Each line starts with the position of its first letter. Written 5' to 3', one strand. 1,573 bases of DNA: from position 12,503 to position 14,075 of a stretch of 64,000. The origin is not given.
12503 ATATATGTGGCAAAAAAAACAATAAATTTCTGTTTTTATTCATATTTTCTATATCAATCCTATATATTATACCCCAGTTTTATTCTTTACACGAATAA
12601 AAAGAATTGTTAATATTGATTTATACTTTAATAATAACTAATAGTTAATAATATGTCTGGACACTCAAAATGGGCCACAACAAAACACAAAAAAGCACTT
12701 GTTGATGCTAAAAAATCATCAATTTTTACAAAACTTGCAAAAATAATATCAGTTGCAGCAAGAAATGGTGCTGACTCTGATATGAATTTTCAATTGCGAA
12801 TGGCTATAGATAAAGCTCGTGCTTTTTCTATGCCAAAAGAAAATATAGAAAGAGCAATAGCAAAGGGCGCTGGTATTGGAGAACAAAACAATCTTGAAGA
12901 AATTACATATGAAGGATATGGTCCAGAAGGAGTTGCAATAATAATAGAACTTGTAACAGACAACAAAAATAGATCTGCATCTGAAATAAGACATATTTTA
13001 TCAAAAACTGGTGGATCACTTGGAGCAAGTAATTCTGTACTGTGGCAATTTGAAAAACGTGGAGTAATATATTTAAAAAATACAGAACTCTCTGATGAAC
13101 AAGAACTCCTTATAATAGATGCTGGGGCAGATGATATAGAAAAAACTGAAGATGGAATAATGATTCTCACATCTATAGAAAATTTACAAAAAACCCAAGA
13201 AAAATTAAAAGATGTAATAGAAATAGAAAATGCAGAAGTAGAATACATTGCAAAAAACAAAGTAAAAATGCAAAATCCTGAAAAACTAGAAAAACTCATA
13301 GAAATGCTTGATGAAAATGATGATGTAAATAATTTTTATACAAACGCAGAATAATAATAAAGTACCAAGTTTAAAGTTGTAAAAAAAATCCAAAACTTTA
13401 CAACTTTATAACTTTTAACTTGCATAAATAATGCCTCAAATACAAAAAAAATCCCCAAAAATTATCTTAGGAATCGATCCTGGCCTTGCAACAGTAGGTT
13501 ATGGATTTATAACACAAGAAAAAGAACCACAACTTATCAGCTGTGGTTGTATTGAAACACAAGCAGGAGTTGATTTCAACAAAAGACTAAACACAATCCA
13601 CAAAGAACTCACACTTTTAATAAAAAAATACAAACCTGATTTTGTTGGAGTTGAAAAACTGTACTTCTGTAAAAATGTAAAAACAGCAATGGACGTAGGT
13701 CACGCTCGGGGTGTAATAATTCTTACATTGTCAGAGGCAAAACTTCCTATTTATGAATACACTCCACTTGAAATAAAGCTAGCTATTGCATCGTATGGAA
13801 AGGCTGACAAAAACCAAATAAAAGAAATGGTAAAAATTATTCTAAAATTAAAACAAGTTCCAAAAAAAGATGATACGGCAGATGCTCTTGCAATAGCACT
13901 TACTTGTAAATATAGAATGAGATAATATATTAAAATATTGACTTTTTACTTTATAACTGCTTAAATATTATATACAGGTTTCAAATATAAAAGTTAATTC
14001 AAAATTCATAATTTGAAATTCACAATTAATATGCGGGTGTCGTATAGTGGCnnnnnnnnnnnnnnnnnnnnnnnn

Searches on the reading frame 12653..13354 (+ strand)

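Call 8: search_protein_families(library=pfam, proteins=[window:12653-13354:+], max_evalue=0.001)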
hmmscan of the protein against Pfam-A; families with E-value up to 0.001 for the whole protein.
window:12653-13354:+ (233 aa): 2 families
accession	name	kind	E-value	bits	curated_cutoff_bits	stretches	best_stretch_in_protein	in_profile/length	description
PF01709.26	Transcrip_reg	-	1.4e-49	168.3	27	1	81-232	1-160/160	TACO1/YebC second and third domain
PF20772.2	TACO1_YebC_N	-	1.1e-27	96.8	36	1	5-74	1-72/73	TACO1/YebC protein N-terminal domain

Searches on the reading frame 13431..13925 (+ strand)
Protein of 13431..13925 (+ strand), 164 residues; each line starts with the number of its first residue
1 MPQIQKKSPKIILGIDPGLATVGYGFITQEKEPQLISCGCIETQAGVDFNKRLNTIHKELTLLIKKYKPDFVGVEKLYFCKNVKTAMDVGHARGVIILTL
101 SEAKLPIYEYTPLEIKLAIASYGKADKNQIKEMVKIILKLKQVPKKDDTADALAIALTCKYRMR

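Call 8: search_protein_families(library=pfam, proteins=[window:13431-13925:+], max_evalue=0.001)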
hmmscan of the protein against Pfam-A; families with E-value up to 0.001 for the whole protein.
window:13431-13925:+ (164 aa): 1 family
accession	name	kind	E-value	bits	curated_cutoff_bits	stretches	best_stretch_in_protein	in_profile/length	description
PF02075.23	RuvC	-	5.4e-44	150.1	22.2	1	12-158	1-147/148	Crossover junction endodeoxyribonuclease RuvC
